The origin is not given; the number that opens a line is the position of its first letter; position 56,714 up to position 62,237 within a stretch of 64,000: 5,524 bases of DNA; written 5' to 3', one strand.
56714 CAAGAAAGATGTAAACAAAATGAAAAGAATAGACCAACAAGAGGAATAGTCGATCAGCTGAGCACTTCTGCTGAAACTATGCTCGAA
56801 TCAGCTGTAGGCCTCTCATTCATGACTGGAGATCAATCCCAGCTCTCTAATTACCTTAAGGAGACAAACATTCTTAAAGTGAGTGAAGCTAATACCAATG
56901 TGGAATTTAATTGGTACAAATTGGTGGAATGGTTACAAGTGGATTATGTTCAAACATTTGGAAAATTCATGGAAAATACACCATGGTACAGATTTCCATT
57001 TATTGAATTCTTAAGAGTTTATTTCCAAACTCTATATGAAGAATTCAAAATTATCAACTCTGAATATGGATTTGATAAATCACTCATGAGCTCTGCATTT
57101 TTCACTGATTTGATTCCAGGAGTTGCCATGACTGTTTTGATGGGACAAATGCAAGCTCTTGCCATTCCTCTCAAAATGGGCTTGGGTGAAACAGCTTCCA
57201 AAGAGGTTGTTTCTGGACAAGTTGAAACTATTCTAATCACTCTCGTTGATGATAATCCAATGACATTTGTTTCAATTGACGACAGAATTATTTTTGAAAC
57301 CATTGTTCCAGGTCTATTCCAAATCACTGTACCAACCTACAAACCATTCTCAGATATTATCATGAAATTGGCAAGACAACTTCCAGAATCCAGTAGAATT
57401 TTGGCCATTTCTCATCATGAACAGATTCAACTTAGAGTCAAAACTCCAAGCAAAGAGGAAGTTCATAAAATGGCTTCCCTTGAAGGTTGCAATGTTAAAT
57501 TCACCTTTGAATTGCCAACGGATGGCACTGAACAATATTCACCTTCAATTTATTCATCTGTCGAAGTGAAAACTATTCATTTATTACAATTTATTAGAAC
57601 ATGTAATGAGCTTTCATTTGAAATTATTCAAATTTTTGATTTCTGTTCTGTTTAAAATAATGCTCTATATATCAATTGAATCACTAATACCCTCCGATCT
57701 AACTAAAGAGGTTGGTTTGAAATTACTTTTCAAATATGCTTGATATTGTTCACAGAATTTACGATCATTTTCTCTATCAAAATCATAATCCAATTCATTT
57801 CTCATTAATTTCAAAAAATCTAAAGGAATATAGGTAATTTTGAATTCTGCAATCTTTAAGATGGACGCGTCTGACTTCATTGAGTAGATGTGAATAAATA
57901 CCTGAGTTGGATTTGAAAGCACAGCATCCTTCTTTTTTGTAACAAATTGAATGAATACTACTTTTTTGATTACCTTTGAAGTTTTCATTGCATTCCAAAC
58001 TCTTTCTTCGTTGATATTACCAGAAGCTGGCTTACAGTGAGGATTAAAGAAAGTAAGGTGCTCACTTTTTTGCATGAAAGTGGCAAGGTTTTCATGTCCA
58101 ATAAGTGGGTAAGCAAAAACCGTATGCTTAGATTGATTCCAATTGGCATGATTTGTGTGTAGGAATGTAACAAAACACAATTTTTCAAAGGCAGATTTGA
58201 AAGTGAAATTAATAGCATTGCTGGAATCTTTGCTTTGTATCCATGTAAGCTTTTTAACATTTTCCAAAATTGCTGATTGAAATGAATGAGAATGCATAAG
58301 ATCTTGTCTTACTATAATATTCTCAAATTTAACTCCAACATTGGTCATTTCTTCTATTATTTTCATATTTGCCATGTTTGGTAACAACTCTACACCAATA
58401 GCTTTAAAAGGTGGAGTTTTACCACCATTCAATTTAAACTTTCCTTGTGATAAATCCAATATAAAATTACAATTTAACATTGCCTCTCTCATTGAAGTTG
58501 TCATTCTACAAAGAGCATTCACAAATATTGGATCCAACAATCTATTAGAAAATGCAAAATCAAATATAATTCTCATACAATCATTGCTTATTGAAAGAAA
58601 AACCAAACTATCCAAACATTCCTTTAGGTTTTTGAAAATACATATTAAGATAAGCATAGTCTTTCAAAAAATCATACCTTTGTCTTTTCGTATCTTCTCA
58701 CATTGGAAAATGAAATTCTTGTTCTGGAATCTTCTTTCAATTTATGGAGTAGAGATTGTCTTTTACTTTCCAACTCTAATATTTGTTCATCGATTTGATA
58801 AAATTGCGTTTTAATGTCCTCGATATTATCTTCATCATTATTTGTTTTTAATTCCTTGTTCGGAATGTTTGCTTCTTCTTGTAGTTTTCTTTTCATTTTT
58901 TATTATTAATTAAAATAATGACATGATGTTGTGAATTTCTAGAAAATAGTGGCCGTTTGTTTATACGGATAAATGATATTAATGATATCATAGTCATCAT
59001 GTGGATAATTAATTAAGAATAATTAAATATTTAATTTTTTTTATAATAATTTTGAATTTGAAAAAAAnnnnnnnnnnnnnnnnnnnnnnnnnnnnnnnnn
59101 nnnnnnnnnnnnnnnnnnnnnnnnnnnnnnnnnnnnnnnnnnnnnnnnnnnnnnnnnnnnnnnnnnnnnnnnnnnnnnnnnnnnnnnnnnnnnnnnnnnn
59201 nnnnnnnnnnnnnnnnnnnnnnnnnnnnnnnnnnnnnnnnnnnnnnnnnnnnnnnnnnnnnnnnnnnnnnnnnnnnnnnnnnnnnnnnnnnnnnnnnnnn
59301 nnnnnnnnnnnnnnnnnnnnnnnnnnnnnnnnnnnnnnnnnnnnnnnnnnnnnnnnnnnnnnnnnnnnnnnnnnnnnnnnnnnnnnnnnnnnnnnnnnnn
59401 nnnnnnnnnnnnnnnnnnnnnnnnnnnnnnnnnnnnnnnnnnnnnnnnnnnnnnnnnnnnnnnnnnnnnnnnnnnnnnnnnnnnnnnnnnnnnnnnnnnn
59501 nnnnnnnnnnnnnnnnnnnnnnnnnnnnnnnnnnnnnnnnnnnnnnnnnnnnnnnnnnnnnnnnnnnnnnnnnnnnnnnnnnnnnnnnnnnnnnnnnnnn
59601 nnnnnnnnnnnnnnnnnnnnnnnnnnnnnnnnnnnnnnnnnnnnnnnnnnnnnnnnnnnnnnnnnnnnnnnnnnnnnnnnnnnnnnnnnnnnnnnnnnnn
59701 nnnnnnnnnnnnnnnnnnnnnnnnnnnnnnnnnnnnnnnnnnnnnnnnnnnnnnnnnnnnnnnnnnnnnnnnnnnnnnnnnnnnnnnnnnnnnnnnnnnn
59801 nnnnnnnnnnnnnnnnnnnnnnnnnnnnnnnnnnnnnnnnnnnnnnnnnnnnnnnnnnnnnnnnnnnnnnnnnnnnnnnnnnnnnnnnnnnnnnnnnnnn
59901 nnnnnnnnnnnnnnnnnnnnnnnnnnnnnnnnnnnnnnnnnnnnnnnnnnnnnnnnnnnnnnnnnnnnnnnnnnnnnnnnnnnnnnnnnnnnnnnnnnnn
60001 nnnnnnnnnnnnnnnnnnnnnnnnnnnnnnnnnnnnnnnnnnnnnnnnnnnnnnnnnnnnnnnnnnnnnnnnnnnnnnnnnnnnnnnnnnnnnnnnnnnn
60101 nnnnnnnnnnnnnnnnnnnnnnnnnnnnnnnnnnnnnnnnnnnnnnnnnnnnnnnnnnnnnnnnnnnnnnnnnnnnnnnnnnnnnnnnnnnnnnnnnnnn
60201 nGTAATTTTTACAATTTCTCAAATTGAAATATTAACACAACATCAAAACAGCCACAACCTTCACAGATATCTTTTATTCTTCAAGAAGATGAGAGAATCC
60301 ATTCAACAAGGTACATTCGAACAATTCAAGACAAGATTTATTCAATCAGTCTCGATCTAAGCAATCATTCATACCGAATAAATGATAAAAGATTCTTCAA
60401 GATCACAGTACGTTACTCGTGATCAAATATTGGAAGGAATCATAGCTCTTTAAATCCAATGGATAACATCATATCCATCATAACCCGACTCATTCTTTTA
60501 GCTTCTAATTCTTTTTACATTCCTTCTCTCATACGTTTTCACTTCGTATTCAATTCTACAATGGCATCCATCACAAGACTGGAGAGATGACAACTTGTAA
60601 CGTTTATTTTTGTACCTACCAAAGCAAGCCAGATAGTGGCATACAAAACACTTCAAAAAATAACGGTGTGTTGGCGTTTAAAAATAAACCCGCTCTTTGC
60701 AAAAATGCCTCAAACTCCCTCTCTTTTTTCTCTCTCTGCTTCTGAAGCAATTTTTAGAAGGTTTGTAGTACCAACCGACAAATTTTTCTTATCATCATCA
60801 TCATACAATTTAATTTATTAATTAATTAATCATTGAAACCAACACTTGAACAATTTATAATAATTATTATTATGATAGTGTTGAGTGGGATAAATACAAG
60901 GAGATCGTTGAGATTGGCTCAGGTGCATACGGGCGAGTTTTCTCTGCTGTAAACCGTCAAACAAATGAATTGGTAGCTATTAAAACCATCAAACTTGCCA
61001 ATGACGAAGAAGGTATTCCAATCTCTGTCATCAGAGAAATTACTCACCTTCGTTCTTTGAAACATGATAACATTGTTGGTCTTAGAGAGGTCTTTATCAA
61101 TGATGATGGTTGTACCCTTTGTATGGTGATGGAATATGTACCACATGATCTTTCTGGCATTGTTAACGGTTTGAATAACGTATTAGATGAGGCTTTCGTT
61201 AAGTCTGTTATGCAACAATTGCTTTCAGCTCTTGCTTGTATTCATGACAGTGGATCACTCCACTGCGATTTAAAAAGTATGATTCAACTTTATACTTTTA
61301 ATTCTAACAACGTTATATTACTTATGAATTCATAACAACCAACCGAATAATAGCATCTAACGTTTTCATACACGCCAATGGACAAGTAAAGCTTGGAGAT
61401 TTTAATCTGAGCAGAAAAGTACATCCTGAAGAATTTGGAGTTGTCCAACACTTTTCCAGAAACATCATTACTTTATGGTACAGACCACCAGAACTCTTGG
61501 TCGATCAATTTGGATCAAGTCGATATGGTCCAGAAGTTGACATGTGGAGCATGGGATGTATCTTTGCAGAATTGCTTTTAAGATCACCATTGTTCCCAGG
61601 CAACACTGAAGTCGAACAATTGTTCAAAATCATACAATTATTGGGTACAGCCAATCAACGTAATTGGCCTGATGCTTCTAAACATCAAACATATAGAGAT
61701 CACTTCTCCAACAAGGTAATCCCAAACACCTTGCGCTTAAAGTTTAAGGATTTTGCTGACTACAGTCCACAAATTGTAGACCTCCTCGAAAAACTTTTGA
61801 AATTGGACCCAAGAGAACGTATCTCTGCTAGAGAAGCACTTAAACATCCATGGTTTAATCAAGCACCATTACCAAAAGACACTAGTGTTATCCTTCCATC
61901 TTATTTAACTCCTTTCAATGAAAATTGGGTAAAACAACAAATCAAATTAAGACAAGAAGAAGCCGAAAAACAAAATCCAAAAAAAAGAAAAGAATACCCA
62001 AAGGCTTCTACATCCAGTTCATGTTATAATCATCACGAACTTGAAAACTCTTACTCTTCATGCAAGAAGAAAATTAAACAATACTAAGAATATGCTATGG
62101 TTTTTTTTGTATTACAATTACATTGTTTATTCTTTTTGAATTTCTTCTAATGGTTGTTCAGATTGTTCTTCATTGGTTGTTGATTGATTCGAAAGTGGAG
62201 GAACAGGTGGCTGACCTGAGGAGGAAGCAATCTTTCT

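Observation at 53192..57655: Giant fusion of a FAD-linked oxidase with a SAM-methyltransferase-like domain plus a 600-aa unknown tail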

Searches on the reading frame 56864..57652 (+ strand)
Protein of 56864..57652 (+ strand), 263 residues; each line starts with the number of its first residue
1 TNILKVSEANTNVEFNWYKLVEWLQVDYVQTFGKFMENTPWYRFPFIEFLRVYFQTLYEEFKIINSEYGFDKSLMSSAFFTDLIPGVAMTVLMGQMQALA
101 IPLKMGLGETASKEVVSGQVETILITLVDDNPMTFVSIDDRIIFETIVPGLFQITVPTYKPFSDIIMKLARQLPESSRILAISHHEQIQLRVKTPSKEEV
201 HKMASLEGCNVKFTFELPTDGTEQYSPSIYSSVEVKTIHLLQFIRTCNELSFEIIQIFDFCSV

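Call 44: predict_structure(alignment_id=A4)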
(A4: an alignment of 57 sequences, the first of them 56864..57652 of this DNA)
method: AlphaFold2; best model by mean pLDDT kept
length: 263 residues; sequences in the alignment: 57
mean_pLDDT: 91.7   pTM: 0.85
mean pLDDT of the five models: 91.7, 91.6, 91.4, 91.3, 91.4
residues with pLDDT >= 90: 218; 70-90: 22; 50-70: 16; < 50: 7
segments of 3 or more residues with pLDDT < 50: 1-7
pLDDT, mean of each block of 10 residues (from residue 1): 47 87 96 94 96 98 96 94 97 97 87 65 93 93 96 96 97 97 97 96 98 95 90 98 98 95 63
secondary structure, 60 per line:
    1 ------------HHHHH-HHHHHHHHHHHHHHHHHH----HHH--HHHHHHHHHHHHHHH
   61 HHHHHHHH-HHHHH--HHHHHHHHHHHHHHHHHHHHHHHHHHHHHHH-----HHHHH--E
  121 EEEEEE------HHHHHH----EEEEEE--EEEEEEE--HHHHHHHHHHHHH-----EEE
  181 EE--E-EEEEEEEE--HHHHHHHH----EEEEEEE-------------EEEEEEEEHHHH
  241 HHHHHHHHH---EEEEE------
elements in order: H13-17 H19-36 H46-68 H70-74 H77-107 H113-117 E120-126 H133-138 E143-148 E151-157 H160-172 E178-182 E187-194 H197-204 E209-215 E229-236 H237-249 E253-257
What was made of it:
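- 56900..57652 (+): Module 3: conserved C-terminal domain (aa 1237-1487). A hydrophobic three-helix bundle (aa 1243-1331, with the motifs EW..V and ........) is followed by two tandem βαββαβ (ACT/ferredoxin-like) units (aa 1344-1481). The protein ends ...QIFDF. AF2 model: pLDDT 91.7, pTM 0.85 (call 44).
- On ACT-domain regulatory modules (for the C-terminal βαββαβ pair): The secondary structure fits two βαββαβ units (call 44).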

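Call 73: search_protein_representatives(protein=window:56864-57652:+)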
Query: 263 residues. Proteins with E-value up to 0.001 (for the whole library): 301; up to 1e-10: 166; up to 1e-30: 55. The best 150 are listed.
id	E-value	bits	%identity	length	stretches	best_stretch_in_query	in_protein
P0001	3.8e-169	577.2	100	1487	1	1-263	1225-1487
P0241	8.7e-56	205.9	43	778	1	13-261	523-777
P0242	5.7e-54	199.9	43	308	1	14-261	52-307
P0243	7.2e-49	183.2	41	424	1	14-261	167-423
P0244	1.3e-48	182.4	41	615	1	15-261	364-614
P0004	2.9e-48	181.3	40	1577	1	14-260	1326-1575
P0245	2.0e-47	178.5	35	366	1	10-260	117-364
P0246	5.2e-47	177.1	38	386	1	10-260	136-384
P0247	1.2e-46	176.0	37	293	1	13-260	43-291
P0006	3.0e-46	174.6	39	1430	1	11-260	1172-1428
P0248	4.3e-46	174.1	37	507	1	12-260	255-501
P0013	1.2e-45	172.6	37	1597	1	14-260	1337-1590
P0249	1.8e-45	172.1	41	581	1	10-248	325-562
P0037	3.5e-45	171.2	39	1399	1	11-260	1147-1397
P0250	4.6e-45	170.8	39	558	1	12-260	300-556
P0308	3.2e-18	82.9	27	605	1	10-261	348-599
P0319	3.7e-16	76.1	31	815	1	10-260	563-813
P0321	1.1e-15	74.5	27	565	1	19-260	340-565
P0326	1.2e-14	71.1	28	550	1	20-259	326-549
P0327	2.1e-14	70.3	26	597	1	18-260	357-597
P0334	6.7e-14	68.7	30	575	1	20-260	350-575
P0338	2.3e-13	67.0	27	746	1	13-260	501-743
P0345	1.8e-12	64.0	27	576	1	20-260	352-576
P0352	3.7e-12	63.0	28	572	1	17-260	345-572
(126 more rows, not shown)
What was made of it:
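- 56900..57652 (+): The domain always sits at the extreme C-terminus in the listed hits (301 representative hits; the best 150 are listed; call 73).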

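Call 74: search_protein_families(library=pfam, proteins=[P0321, P0326, P0334, P0345, P0352, P0308, P0327, P0338, P0319], max_evalue=0.001)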
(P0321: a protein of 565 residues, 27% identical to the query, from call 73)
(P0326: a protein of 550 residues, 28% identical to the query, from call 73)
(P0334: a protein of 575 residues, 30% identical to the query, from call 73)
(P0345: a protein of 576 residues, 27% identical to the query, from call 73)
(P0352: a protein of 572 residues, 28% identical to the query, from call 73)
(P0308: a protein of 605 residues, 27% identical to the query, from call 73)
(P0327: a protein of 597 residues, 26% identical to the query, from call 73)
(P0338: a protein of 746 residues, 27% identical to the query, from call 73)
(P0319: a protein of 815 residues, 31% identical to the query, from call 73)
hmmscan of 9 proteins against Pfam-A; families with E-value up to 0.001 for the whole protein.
P0321 (565 aa): 3 families
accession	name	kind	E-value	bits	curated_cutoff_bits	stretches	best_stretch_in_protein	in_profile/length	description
PF08241.18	Methyltransf_11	-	3.4e-07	31.3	21.2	1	196-239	53-94/95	Methyltransferase domain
PF08242.18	Methyltransf_12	-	3e-06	28.3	30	1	139-238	8-98/98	Methyltransferase domain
PF13649.12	Methyltransf_25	-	1.5e-05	26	27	1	198-236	59-97/97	Methyltransferase domain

P0326 (550 aa): 3 families
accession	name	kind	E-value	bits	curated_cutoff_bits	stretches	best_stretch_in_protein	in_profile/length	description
PF08241.18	Methyltransf_11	-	7e-06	27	21.2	1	172-217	52-95/95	Methyltransferase domain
PF13649.12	Methyltransf_25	-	0.00011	23.2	27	1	176-213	60-97/97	Methyltransferase domain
PF13489.12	Methyltransf_23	-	0.00023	21.4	27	1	177-274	78-163/164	Methyltransferase domain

P0334 (575 aa): 5 families
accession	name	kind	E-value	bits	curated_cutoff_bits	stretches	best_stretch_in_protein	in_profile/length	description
PF08241.18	Methyltransf_11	-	2.4e-07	31.7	21.2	1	192-239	50-95/95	Methyltransferase domain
PF13489.12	Methyltransf_23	-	3.1e-06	27.5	27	1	177-295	63-160/164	Methyltransferase domain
PF13649.12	Methyltransf_25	-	9.2e-05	23.5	27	1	198-235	60-97/97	Methyltransferase domain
PF13847.12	Methyltransf_31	-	9.3e-05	22.6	27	1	198-251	70-120/145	Methyltransferase domain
PF08242.18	Methyltransf_12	-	0.00026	22.1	30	1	186-237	52-98/98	Methyltransferase domain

P0345 (576 aa): 5 families
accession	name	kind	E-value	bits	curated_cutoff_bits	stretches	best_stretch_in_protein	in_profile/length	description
PF08241.18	Methyltransf_11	-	8.8e-09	36.3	21.2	1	195-240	51-94/95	Methyltransferase domain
PF13649.12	Methyltransf_25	-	1.4e-06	29.4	27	1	195-237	55-97/97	Methyltransferase domain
PF13489.12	Methyltransf_23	-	9.4e-05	22.6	27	1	198-297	75-160/164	Methyltransferase domain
PF13847.12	Methyltransf_31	-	0.00022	21.4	27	1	193-249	64-117/145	Methyltransferase domain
PF08242.18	Methyltransf_12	-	0.00037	21.6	30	1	198-239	56-98/98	Methyltransferase domain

P0352 (572 aa): 4 families
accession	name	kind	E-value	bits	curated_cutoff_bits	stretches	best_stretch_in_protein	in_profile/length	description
PF08241.18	Methyltransf_11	-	1.4e-06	29.3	21.2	1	191-233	54-94/95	Methyltransferase domain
PF13489.12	Methyltransf_23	-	2.6e-06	27.7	27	1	117-291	16-161/164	Methyltransferase domain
PF13649.12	Methyltransf_25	-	1.9e-05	25.7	27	1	192-230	59-97/97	Methyltransferase domain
PF08242.18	Methyltransf_12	-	0.00055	21.1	30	0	189-232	64-98/98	Methyltransferase domain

P0308 (605 aa): 4 families
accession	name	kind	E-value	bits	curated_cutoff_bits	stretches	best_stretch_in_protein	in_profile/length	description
PF08241.18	Methyltransf_11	-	7.4e-07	30.2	21.2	1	194-245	46-95/95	Methyltransferase domain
PF13489.12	Methyltransf_23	-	7.8e-07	29.4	27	1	201-301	74-162/164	Methyltransferase domain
PF13649.12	Methyltransf_25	-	2.5e-05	25.3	27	1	194-241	50-97/97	Methyltransferase domain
PF13847.12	Methyltransf_31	-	0.00085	19.5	27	0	194-259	58-120/145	Methyltransferase domain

P0327 (597 aa): 6 families
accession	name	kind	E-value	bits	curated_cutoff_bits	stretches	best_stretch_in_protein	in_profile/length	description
PF08241.18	Methyltransf_11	-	5.8e-08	33.7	21.2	1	151-241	8-95/95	Methyltransferase domain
PF03141.22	Methyltransf_29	-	9.6e-07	28.2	23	1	180-277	159-253/506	Putative S-adenosyl-L-methionine-dependent methyltransferase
PF13489.12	Methyltransf_23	-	1.1e-06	29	27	1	151-299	34-163/164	Methyltransferase domain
PF13649.12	Methyltransf_25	-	1.6e-05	25.9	27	1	188-237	47-97/97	Methyltransferase domain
PF13847.12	Methyltransf_31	-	6.6e-05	23.1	27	1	199-257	65-125/145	Methyltransferase domain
PF04494.20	TFIID_NTD2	-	0.00037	21.2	22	0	208-323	8-120/133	WD40 associated region in TFIID subunit, NTD2 domain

P0338 (746 aa): 5 families
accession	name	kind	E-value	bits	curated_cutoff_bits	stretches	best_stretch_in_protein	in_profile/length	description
PF13847.12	Methyltransf_31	-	1.8e-07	31.4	27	1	330-432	55-140/145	Methyltransferase domain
PF04030.19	ALO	-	1.9e-07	31.5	23.1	1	7-143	124-257/258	D-arabinono-1,4-lactone oxidase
PF13489.12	Methyltransf_23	-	5e-07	30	27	1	327-442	64-163/164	Methyltransferase domain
PF08241.18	Methyltransf_11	-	2.4e-06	28.5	21.2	1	327-385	42-95/95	Methyltransferase domain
PF13649.12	Methyltransf_25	-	0.00047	21.2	27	0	331-381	48-97/97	Methyltransferase domain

P0319 (815 aa): 4 families
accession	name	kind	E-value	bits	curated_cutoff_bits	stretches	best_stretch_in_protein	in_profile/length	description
PF08241.18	Methyltransf_11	-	6.8e-10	39.9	21.2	1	371-466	8-95/95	Methyltransferase domain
PF13649.12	Methyltransf_25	-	1.6e-08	35.5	27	1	371-462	9-97/97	Methyltransferase domain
PF13489.12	Methyltransf_23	-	1.9e-07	31.4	27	1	426-521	78-161/164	Methyltransferase domain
PF08242.18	Methyltransf_12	-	3.7e-05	24.8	30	1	384-464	19-98/98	Methyltransferase domain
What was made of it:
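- MTase-C-domain proteins of 530-600 aa (calls 73, 74).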

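Call 88: fold_search(model_id=the predicted structure, library=pdb)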
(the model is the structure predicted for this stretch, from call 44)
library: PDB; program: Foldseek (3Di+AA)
matches with E <= 10: 973; with E <= 0.001: 2
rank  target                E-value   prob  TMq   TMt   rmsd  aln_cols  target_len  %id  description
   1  2nyi_B                2.9e-04  0.99  0.20  0.28  16.8       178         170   15  Crystal Structure of an Unknown Protein from Galdieria sulphuraria (released 2006-12-12)
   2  2nyi_A                4.8e-04  0.99  0.20  0.29  17.0       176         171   14  Crystal Structure of an Unknown Protein from Galdieria sulphuraria (released 2006-12-12)
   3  4czc                  4.9e-03  0.69  0.18  0.16  14.1       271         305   10  Crystal structure of the siroheme decarboxylase NirDL in co-complex with iron-uroporphyrin III analogue (released 2014-07-30)
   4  5yei_A                5.1e-03  0.90  0.17  0.12  14.5       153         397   11  Mechanistic insight into the regulation of Pseudomonas aeruginosa aspartate kinase (released 2018-08-29)
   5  5yei_F                6.5e-03  0.84  0.17  0.27  15.0       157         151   13  Mechanistic insight into the regulation of Pseudomonas aeruginosa aspartate kinase (released 2018-08-29)
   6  2f1f_B                8.1e-03  0.92  0.19  0.30  14.0       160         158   12  Crystal structure of the regulatory subunit of acetohydroxyacid synthase isozyme III from E. coli (released 2006-01-24)
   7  6vz8_G                9.6e-03  0.80  0.19  0.27  14.2       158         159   12  Arabidopsis thaliana acetohydroxyacid synthase complex with valine bound (released 2020-07-15)
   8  2pc6_B                1.2e-02  0.69  0.17  0.24  13.9       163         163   14  Crystal structure of putative acetolactate synthase- small subunit from Nitrosomonas europaea (released 2007-04-10)
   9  2zho_F                1.3e-02  0.75  0.17  0.28  14.0       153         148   13  Crystal structure of the regulatory subunit of aspartate kinase from Thermus thermophilus (ligand free form) (released 2009-02-17)
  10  5yei_B                1.7e-02  0.69  0.17  0.26  14.7       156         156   14  Mechanistic insight into the regulation of Pseudomonas aeruginosa aspartate kinase (released 2018-08-29)
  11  6vz8_F                1.8e-02  0.69  0.18  0.27  14.8       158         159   14  Arabidopsis thaliana acetohydroxyacid synthase complex with valine bound (released 2020-07-15)
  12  2dt9_A                1.8e-02  0.44  0.15  0.23  14.4       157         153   13  Crystal structure of the regulatory subunit of aspartate kinase from Thermus flavus (released 2007-07-17)
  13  9go3_A                1.9e-02  0.20  0.15  0.16  25.1       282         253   12  Sub-open structure of the mechanosensitive channel YbiO (released 2025-02-05)
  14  2f1f_A                2.5e-02  0.77  0.19  0.29  14.2       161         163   13  Crystal structure of the regulatory subunit of acetohydroxyacid synthase isozyme III from E. coli (released 2006-01-24)
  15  8y1j_B                2.5e-02  0.72  0.19  0.11  17.2       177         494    9  Structure of the pyridoxal 5'-phosphate-dependent (PLP) threonine deaminase ilvA1 from Pseudomonas aeruginosa PAO1 (released 2024-05-22)
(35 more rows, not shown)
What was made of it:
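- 56900..57652 (+): Foldseek against PDB finds tandem-ACT proteins at E 3e-4 to 1e-2 with low TM-scores (call 88).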

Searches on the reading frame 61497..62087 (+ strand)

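Call 7: search_protein_families(library=pfam, proteins=[window:61497-62087:+], max_evalue=0.001)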
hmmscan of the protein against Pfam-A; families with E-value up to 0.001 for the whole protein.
window:61497-62087:+ (196 aa): 1 family
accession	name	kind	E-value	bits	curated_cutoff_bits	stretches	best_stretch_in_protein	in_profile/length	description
PF00069.31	Pkinase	-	7.2e-19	68.6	31.7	1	7-120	171-263/263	Protein kinase domain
